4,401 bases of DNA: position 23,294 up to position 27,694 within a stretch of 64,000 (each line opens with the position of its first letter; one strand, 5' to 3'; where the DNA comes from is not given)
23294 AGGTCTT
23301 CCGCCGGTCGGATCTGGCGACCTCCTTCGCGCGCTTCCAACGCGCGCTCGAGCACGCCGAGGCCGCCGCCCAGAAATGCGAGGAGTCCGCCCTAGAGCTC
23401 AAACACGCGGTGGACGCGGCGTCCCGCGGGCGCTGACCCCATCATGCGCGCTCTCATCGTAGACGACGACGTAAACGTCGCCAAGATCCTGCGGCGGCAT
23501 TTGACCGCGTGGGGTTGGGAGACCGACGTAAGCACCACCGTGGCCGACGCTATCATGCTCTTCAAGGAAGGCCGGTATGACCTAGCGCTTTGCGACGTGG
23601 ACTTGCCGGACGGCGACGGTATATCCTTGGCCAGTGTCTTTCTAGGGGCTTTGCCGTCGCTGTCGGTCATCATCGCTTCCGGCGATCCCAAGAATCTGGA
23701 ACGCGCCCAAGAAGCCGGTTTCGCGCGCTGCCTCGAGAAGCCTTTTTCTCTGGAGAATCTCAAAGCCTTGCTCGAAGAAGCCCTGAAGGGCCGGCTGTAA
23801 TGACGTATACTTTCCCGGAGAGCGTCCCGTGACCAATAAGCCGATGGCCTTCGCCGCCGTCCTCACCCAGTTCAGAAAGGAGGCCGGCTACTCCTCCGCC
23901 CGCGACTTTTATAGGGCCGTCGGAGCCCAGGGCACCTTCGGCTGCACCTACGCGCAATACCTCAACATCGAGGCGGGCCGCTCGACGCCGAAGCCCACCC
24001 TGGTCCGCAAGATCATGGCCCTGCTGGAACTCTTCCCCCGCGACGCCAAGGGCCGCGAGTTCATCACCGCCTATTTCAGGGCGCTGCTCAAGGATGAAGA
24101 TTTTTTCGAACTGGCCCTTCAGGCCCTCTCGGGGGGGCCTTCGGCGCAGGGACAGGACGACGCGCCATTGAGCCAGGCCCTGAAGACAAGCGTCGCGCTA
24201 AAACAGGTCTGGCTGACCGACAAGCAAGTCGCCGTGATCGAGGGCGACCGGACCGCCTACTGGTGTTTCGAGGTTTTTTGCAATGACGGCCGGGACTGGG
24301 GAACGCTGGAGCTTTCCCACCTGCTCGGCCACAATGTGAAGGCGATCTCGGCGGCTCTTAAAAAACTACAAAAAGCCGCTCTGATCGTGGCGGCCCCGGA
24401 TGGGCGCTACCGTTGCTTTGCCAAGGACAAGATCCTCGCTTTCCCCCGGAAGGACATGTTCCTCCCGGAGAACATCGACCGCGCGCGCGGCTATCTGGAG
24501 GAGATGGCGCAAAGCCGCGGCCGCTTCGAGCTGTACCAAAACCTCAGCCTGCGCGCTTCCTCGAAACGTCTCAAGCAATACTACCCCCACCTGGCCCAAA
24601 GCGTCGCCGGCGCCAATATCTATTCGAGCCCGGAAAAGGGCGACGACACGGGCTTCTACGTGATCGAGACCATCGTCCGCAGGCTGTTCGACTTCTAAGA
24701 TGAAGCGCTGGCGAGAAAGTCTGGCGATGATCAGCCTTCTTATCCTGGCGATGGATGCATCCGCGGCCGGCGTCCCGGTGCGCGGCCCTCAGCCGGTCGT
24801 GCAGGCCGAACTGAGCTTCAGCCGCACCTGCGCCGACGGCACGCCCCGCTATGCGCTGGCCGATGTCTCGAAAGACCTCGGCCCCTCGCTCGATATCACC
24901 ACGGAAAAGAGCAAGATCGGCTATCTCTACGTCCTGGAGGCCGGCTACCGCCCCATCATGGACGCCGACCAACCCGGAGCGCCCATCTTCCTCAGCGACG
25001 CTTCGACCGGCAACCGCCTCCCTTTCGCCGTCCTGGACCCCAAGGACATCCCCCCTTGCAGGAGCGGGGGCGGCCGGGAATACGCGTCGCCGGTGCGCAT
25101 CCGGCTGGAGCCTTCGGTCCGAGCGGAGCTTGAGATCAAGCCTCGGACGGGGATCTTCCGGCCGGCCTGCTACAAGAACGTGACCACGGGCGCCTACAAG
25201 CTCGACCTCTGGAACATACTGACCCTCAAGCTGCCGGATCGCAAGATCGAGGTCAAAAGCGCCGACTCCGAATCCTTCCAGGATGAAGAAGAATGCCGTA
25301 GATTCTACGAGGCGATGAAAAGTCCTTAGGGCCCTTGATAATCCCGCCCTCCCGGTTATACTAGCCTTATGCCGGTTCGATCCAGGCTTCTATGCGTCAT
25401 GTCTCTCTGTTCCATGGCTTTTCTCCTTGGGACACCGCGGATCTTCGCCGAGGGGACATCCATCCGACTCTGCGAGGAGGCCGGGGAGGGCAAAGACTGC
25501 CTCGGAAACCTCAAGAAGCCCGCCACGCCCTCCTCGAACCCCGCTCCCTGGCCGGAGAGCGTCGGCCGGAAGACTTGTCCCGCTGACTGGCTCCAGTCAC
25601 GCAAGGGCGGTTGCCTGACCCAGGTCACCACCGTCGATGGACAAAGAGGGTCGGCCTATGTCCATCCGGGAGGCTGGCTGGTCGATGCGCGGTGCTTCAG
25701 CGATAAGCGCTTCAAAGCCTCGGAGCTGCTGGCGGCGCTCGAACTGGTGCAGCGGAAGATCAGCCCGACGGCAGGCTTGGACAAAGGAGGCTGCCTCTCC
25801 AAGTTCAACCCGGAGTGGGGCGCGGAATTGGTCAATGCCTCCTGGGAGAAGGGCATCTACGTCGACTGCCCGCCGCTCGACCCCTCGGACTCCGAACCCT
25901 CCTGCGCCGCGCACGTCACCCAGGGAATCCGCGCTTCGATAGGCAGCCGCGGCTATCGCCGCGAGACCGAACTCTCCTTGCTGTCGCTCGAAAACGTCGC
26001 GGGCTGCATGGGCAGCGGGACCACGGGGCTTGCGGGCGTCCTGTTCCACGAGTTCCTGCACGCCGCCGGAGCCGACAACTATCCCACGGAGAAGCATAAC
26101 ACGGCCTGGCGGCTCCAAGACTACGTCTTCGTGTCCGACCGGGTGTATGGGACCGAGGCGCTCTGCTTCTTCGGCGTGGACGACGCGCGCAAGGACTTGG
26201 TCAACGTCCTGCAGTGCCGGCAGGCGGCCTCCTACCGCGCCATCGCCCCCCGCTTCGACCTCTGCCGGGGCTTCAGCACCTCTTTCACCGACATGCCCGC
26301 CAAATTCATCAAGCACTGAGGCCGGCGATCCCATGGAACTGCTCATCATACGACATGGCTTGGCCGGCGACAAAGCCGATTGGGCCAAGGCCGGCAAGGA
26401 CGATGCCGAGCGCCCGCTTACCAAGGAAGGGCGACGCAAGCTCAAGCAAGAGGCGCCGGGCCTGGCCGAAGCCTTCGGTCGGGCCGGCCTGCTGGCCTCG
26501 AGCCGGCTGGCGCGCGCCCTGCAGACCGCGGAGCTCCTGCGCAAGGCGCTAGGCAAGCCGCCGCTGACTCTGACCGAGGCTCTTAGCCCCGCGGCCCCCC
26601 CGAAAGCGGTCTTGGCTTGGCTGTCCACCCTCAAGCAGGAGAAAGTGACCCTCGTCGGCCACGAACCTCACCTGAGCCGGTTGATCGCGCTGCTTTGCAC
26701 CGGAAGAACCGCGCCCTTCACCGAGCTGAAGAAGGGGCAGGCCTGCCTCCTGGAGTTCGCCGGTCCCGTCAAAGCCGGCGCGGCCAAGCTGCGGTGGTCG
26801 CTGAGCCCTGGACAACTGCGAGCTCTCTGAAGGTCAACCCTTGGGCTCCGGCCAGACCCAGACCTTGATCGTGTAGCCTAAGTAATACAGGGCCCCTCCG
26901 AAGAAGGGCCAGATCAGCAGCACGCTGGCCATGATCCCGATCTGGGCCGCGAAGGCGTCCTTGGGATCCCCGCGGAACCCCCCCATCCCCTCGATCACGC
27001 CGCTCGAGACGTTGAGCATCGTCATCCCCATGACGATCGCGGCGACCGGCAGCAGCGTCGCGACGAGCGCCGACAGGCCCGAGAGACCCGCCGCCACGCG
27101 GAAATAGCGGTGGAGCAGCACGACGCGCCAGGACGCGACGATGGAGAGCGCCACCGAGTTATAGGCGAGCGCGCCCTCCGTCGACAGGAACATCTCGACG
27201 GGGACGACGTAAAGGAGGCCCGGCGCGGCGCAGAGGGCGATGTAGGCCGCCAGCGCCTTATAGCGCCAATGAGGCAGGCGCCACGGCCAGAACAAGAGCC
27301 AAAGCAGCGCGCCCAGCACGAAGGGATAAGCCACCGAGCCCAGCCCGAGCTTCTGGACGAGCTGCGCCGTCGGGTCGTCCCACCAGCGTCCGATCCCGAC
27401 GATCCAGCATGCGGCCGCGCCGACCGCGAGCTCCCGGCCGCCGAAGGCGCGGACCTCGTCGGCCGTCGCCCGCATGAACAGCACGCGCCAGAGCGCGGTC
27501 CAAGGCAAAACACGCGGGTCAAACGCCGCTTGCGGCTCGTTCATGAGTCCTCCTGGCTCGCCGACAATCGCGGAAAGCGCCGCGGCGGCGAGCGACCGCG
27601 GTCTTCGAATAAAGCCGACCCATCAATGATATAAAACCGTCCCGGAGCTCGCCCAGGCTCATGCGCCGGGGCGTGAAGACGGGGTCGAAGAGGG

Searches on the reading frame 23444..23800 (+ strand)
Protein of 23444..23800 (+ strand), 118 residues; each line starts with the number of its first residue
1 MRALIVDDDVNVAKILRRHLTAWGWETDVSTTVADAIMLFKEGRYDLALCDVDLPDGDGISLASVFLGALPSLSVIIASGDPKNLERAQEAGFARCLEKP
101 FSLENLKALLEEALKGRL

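Call 43: search_protein_families(library=ncbifam, proteins=[window:23444-23800:+], max_evalue=0.1)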
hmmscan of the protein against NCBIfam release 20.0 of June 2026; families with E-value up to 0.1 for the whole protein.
window:23444-23800:+ (118 aa): 91 families (the best 25 are shown)
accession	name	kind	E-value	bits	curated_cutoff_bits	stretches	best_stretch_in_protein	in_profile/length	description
TIGR02956.1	TMAO_torS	equivalog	6e-12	44.5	676.5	1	2-116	703-822/967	TMAO reductase system sensor histidine kinase/response regulator TorS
NF007689.0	PRK10365.1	equivalog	2.4e-11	43.1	760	1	3-114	8-121/441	sigma-54-dependent response regulator transcription factor ZraR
NF051850.1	RespRegRprY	equivalog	2.5e-11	43.4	370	1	1-114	5-120/234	response regulator transcription factor RprY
NF046022.1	RespRegCpdRBruc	equivalog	2.7e-11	43.5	180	1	2-112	3-115/120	cell cycle two-component system response regulator CpdR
TIGR01818.1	ntrC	equivalog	3.8e-11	42.5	558.6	1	4-115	2-115/463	nitrogen regulation protein NR(I)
NF008099.0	PRK10841.1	equivalog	3.3e-10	38.4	920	1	1-111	825-937/949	two-component system sensor histidine kinase RcsC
NF008469.0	PRK11361.1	equivalog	4.6e-10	38.8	714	1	2-115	6-121/461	acetoacetate metabolism transcriptional regulator AtoC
NF009971.0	PRK13435.1-2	subfamily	7.6e-10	38.8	151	1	1-111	1-110/141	response regulator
NF007928.2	PRK10643.1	equivalog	1.1e-09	38.2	330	1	1-110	1-112/216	two-component system response regulator PmrA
NF045944.1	ResRegRpaBCyano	equivalog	1.4e-09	37.7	330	1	4-114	1-112/229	response regulator transcription factor RpaB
NF007005.1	PRK09468.1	equivalog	1.4e-09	37.7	331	1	2-114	5-119/237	osmolarity response regulator transcription factor OmpR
NF040689.1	MtrAB_MtrA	equivalog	2.1e-09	37.1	300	1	4-111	2-110/219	MtrAB system response regulator MtrA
NF047654.1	DiguCycDgcRLepto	equivalog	2.5e-09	36.5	500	1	3-109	5-115/295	diguanylate cyclase DgcR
NF041733.1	resp_reg_CseB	equivalog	2.7e-09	36.8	350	1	3-113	3-114/228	two-component system response regulator CseB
NF008543.0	PRK11466.1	equivalog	3.4e-09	35.1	982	1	2-116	683-800/914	TMAO reductase system sensor histidine kinase/response regulator TorS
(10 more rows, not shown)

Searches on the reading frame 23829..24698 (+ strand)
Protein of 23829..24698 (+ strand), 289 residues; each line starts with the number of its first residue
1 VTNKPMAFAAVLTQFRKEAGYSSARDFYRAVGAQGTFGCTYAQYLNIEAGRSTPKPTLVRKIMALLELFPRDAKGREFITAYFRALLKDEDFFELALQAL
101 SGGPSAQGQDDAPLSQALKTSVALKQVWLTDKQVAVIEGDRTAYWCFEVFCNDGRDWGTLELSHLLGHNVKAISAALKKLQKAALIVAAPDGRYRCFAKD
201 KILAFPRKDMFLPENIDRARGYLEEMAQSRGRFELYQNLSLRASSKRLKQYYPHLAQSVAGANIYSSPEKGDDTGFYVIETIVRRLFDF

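Call 43: search_protein_families(library=ncbifam, proteins=[window:23829-24698:+], max_evalue=0.1)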
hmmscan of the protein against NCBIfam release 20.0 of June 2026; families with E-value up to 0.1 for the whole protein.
window:23829-24698:+ (289 aa): 1 family
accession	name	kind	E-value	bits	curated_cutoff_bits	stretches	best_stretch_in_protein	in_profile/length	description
NF033788.1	HTH_metalloreg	subfamily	0.011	15.5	55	1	161-197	30-66/77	metalloregulator ArsR/SmtB family transcription factor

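Call 44: search_protein_families(library=pfam, proteins=[window:23829-24698:+], max_evalue=0.1)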
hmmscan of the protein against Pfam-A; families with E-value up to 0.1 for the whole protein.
window:23829-24698:+ (289 aa): 1 family
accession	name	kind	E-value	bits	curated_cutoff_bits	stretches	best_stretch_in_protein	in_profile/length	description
PF13560.12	HTH_31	-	0.0014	19.3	27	1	7-70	1-57/64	Helix-turn-helix domain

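Call 58: search_solved_structures(query=A7, max_evalue=10)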
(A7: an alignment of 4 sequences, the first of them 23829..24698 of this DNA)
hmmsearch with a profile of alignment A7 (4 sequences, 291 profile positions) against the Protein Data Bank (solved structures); distinct sequences matched with E-value up to 10: 10.
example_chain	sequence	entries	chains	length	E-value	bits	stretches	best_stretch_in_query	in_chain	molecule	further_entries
2dbb_A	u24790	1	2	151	0.11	15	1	156-190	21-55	Putative HTH-type transcriptional regulator PH0061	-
2oqg_A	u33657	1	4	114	0.13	14.7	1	149-195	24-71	Possible transcriptional regulator, ArsR family protein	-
6y45_A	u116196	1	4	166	0.15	14.5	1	145-193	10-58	Rrf2 family transcriptional regulator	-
1oyi_A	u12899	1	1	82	0.16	14.4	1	141-192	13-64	double-stranded RNA-binding protein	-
8i9j_B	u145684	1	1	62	0.17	14.3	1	146-192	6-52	RNA-binding protein E3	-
6hsd_A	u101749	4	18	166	0.18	14.3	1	145-193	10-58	Rrf2 family transcriptional regulator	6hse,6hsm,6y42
3tgn_A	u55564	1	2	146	0.42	13.1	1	155-197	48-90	Adc operon repressor AdcR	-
1q1h_A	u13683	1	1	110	0.71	12.3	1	150-192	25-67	Transcription Factor E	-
1kcg_C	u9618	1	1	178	0.95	11.9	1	191-258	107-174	UL16-binding protein 3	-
6j05_A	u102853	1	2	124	1.3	11.4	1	158-203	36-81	Transcriptional regulator ArsR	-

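Call 62: search_protein_representatives(protein=window:23829-24698:+)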
Query: 289 residues. Proteins with E-value up to 0.001 (for the whole library): 280; up to 1e-10: 178; up to 1e-30: 40. The best 150 are listed.
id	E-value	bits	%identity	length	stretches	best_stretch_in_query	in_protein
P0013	4.1e-91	321.7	52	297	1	7-289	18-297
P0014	1.2e-69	251.4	46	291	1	7-289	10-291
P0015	2.3e-61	224.2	42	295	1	6-289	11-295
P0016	3.1e-60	220.5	55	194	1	4-192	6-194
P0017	7.9e-57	209.3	36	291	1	2-287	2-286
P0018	1.1e-51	192.4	38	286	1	6-287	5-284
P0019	2.1e-48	181.7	36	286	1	8-289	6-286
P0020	3.2e-44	168.0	33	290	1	6-289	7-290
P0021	4.9e-44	167.4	34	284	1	8-286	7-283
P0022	5.8e-44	167.1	37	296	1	6-289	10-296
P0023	1.4e-43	165.8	35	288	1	7-289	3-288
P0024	1.3e-41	159.4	34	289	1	8-288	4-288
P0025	5.2e-41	157.4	33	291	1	6-288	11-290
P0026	7.9e-40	153.5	34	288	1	7-289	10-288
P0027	1.5e-39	152.6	33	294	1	8-288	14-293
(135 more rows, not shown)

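Call 64: search_protein_families(library=pfam, alignment_id=A8, max_evalue=0.001)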
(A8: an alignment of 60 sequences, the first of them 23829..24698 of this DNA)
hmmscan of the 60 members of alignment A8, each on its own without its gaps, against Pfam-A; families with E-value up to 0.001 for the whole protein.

A. member 1, window:23829-24698:+ (289 aa): 0 families

B. families by the number of members that match (of 60 scanned): 12 families
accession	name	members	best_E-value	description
PF14394.12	DUF4423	7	2.1e-07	Domain of unknown function (DUF4423)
PF13560.12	HTH_31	4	2e-06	Helix-turn-helix domain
PF09339.16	HTH_IclR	3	1e-05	IclR helix-turn-helix domain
PF12802.13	MarR_2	2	0.00019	MarR family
PF13730.12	HTH_36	2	0.00026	Helix-turn-helix domain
PF01381.28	HTH_3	2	0.00055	Helix-turn-helix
PF25213.1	HVO_A0261_N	1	2.9e-05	HVO_A0261 N-terminal domain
PF22979.2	HTH_69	1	0.00014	Winged helix-turn-helix domain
PF13545.12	HTH_Crp_2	1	0.00021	Crp-like helix-turn-helix domain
PF07848.18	PaaX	1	0.00032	PaaX-like protein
PF01978.25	TrmB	1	0.00037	Sugar-specific transcriptional regulator TrmB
PF13384.12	HTH_23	1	0.00089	Homeodomain-like domain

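Call 65: search_solved_structures(query=A8, max_evalue=1)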
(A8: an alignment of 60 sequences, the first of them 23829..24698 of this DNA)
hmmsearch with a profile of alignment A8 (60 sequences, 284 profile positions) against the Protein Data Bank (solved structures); distinct sequences matched with E-value up to 1: 102 (the best 60 are shown).
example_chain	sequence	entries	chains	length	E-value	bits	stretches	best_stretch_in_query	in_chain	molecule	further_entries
1r22_A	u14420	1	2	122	0.00016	24.1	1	110-203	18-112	Transcriptional repressor smtB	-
8c7t_A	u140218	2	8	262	0.00069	22.1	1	136-187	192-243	GTP-sensing transcriptional pleiotropic repressor CodY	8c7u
7ueb_E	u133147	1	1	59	0.00083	21.8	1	142-187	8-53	PscE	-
3tgn_A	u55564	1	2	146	0.0012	21.3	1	146-187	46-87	Adc operon repressor AdcR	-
1r1t_A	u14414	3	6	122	0.0014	21.1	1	130-203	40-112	Transcriptional repressor smtB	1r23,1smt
5yhy_A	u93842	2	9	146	0.0059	19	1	150-187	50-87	Zinc transport transcriptional regulator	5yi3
5yhz_A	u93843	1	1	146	0.0064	18.9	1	152-187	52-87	Zinc transport transcriptional regulator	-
5zr4_A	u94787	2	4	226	0.007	18.8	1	148-200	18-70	Metal-dependent transcriptional regulator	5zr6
5yhx_A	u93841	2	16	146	0.0075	18.7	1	152-187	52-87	Zinc transport transcriptional regulator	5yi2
6fi9_A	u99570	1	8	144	0.0084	18.5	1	152-187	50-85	Transcriptional regulator ZitR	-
5yi0_B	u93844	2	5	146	0.009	18.4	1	152-187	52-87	Zinc transport transcriptional regulator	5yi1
5jls_A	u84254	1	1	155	0.012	18.1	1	146-187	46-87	Adhesin competence repressor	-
5jlu_A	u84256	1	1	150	0.012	18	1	146-187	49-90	Adhesin competence repressor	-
8pvt_A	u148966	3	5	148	0.012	18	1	132-191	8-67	Iron dependent repressor, putative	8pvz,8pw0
1hsj_A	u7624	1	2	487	0.014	17.8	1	129-186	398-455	FUSION PROTEIN CONSISTING OF STAPHYLOCOCCUS ACCESSORY REGULATOR PROTEIN R AND MALTOSE BIND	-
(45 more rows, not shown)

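Call 79: predict_structure(alignment_id=A8)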
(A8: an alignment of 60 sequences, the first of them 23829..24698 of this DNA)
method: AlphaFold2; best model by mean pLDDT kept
length: 289 residues; sequences in the alignment: 60
mean_pLDDT: 91.3   pTM: 0.76
mean pLDDT of the five models: 91.3, 90.9, 88.8, 87.8, 81.3
residues with pLDDT >= 90: 212; 70-90: 64; 50-70: 11; < 50: 2
segments of 3 or more residues with pLDDT < 50: none
pLDDT, mean of each block of 10 residues (from residue 1): 74 98 98 96 97 96 95 92 93 81 60 82 91 96 98 95 97 98 98 95 86 88 95 94 89 89 89 94 91
secondary structure, 60 per line:
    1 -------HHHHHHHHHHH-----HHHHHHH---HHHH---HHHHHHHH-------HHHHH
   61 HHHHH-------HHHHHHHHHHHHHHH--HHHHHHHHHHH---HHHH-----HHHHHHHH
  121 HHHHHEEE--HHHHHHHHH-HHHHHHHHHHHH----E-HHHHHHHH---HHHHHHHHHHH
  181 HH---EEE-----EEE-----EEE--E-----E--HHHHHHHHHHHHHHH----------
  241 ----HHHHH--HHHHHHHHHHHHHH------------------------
elements in order: H8-18 H24-30 H34-37 H41-48 H56-65 H73-87 H90-100 H104-107 H113-125 E126-128 H131-139 H141-152 H159-166 H170-182 E186-188 E194-196 E202-204 H216-230 H245-249 H252-265

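Call 81: fold_search(model_id=the predicted structure, library=pdb)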
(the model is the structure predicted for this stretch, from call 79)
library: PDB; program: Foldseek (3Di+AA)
matches with E <= 10: 1357; with E <= 0.001: 0
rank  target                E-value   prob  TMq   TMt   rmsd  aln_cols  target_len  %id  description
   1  3f72_C                2.2e-02  1.00  0.21  0.55   9.9       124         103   11  Crystal Structure of the Staphylococcus aureus pI258 CadC Metal Binding Site 2 Mutant (released 2009-04-07)
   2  1x1a                  3.9e-02  0.97  0.24  0.22  10.5       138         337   16  Crystal structure of BchU complexed with S-adenosyl-L-methionine (released 2006-07-18)
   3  7wup_B                4.8e-02  0.63  0.20  0.15  21.7       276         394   11  The crystal structure of ApiI (released 2023-02-15)
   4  8c7t_A                6.0e-02  0.90  0.18  0.19  11.9       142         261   13  Unliganded transcriptional pleiotropic repressor CodY from Enterococcus faecalis (released 2023-06-28)
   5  5lnh_A                6.0e-02  0.77  0.16  0.18  12.1       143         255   15  Structure of full length Unliganded CodY from Bacillus subtilis (released 2017-01-11)
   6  1mkm_A                6.7e-02  1.00  0.19  0.22   1.1        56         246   14  CRYSTAL STRUCTURE OF THE THERMOTOGA MARITIMA ICLR (released 2002-09-11)
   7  1uly                  6.7e-02  0.98  0.27  0.38   6.9       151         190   17  Crystal structure analysis of the ArsR homologue DNA-binding protein from P. horikoshii OT3 (released 2004-10-19)
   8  3bdd_A                6.7e-02  0.90  0.20  0.37  14.9       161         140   15  CRYSTAL STRUCTURE OF A PUTATIVE MULTIPLE ANTIBIOTIC-RESISTANCE REPRESSOR (SSU05_1136) FROM STREPTOCOCCUS SUIS 89/1591  (released 2007-12-04)
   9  1u2w_A                7.0e-02  1.00  0.21  0.55  10.7       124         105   11  Crystal Structure of the Staphylococcus aureus pI258 CadC (released 2005-07-12)
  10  8h3t_A                7.0e-02  0.41  0.17  0.15  18.0       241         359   14  The crystal structure of AlpH (released 2023-09-13)
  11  3f72_E                7.8e-02  0.99  0.20  0.52  10.1       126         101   12  Crystal Structure of the Staphylococcus aureus pI258 CadC Metal Binding Site 2 Mutant (released 2009-04-07)
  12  4fx0_B                7.8e-02  0.80  0.19  0.35  15.2       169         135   12  Crystal structure of M. tuberculosis transcriptional regulator MosR (released 2012-09-26)
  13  5loe_A                7.8e-02  0.77  0.17  0.18  12.3       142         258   15  Structure of full length Cody from Bacillus subtilis in complex with Ile (released 2017-01-11)
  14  3r0a_B                9.2e-02  0.82  0.16  0.35  14.2       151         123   14  Possible transcriptional regulator from Methanosarcina mazei Go1 (gi 21227196) (released 2011-03-23)
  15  6j05_A                9.7e-02  0.98  0.20  0.52   9.7       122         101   15  Structures of two ArsR As(III)-responsive repressors: implications for the mechanism of derepression (released 2019-07-03)
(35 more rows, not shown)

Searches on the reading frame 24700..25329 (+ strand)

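Call 43: search_protein_families(library=ncbifam, proteins=[window:24700-25329:+], max_evalue=0.1)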
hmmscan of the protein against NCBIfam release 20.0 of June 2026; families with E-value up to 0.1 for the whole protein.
window:24700-25329:+ (209 aa): 0 families

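Call 44: search_protein_families(library=pfam, proteins=[window:24700-25329:+], max_evalue=0.1)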
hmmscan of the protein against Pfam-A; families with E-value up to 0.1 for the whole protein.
window:24700-25329:+ (209 aa): 1 family
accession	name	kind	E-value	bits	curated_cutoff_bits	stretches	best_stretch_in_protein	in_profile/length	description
PF13543.13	SAM_KSR1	-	0.092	13.2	22.5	0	175-207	40-72/75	SAM like domain present in kinase suppressor RAS 1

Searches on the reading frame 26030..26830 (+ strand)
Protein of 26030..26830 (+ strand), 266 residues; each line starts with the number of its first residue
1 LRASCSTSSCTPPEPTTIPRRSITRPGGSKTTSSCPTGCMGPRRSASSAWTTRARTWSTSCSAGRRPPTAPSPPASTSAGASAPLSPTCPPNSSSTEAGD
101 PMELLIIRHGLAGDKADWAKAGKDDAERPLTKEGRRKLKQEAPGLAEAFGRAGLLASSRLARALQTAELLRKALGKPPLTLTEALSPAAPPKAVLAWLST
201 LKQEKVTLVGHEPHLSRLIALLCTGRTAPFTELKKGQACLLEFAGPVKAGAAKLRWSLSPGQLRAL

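Call 44: search_protein_families(library=pfam, proteins=[window:26030-26830:+], max_evalue=0.1)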
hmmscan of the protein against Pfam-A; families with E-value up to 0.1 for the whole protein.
window:26030-26830:+ (266 aa): 1 family
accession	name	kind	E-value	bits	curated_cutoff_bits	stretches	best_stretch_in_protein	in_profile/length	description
PF00300.27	His_Phos_1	-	7e-08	32.8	21.7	1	104-185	1-77/194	Histidine phosphatase superfamily (branch 1)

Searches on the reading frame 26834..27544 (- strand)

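Call 44: search_protein_families(library=pfam, proteins=[window:26834-27544:-], max_evalue=0.1)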
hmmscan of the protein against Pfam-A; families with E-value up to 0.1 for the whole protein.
window:26834-27544:- (236 aa): 1 family
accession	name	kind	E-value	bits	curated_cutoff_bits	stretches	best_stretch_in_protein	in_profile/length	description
PF07051.17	OCIA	-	0.053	14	25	0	165-206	26-67/87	Ovarian carcinoma immunoreactive antigen (OCIA)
